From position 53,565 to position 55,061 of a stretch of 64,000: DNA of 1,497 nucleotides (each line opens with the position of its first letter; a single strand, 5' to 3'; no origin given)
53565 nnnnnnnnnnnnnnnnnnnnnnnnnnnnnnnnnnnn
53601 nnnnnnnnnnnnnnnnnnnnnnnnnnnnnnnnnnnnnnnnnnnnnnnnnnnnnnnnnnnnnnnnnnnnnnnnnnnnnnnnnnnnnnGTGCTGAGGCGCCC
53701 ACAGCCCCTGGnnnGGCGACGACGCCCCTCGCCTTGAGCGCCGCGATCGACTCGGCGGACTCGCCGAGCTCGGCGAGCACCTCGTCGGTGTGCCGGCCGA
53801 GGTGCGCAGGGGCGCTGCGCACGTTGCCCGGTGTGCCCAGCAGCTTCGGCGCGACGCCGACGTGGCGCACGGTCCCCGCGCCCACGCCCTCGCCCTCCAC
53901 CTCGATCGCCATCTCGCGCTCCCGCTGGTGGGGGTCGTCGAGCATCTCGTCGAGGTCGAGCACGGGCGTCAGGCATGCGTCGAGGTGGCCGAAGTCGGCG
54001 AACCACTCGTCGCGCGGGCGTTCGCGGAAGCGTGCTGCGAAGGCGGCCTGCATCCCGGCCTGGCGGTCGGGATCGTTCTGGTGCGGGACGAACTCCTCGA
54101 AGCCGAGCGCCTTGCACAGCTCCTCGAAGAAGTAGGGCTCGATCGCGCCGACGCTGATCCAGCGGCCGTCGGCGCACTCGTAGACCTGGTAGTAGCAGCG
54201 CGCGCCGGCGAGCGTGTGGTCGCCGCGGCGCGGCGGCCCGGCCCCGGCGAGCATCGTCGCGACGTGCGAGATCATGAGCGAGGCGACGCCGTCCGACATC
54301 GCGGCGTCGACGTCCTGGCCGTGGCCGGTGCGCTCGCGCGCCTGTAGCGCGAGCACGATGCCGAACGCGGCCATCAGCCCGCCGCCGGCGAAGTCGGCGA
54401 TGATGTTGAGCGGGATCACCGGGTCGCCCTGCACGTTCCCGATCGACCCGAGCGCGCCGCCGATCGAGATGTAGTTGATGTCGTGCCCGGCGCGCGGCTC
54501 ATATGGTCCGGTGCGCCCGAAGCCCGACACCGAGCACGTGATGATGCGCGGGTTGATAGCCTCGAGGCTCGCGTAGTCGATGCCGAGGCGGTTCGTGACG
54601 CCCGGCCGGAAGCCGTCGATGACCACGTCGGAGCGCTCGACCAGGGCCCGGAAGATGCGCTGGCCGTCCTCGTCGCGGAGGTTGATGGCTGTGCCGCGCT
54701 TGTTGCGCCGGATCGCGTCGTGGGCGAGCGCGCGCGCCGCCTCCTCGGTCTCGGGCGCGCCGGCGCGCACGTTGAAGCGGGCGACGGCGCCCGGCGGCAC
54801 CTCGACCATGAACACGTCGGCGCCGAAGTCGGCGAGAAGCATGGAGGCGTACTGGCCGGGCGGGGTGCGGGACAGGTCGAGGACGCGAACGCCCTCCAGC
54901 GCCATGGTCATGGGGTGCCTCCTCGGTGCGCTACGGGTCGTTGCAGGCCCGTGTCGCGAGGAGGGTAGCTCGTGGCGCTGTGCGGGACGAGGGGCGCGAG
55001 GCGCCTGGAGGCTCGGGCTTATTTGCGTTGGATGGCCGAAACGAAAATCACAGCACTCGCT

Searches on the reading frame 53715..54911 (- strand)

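Call 20: search_protein_families(library=pfam, proteins=[window:53715-54911:-], max_evalue=0.001)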
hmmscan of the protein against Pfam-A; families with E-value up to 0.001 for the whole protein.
window:53715-54911:- (399 aa): 1 family
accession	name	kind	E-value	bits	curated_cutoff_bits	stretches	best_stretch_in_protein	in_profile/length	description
PF02515.22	CoA_transf_3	-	7.5e-94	315.3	23.3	1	5-375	1-366/366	CoA-transferase family III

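Call 33: search_protein_families(library=ncbifam, proteins=[window:53715-54911:-], max_evalue=0.00001)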
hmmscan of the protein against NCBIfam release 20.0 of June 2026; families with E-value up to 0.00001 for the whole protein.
window:53715-54911:- (399 aa): 7 families
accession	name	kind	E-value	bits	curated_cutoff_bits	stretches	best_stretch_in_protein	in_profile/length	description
NF052585.1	SucGlutTfsCaiB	equivalog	4.1e-54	183.7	750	1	4-384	7-390/394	succinate--glutarate CoA-transferase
NF003809.0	PRK05398.1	subfamily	6.3e-54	183.1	442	2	1-212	1-207/416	formyl-CoA transferase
NF041294.1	Scnl_mescCoAtase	equivalog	5.3e-49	167.4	700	1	4-379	3-380/381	succinyl-CoA:mesaconate CoA-transferase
TIGR03253.1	oxalate_frc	equivalog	8.3e-47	159.8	504.2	2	3-213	2-207/416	formyl-CoA transferase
NF008511.0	PRK11430.1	equivalog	1.4e-39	136.3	522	1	5-354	10-357/381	CoA:oxalate CoA-transferase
NF002914.1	PRK03525.1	equivalog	1.5e-29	103.2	413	1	5-398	10-397/400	L-carnitine CoA-transferase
TIGR04253.1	mesacon_CoA_iso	equivalog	4.2e-11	42.5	725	1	5-275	3-264/403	2-methylfumaryl-CoA isomerase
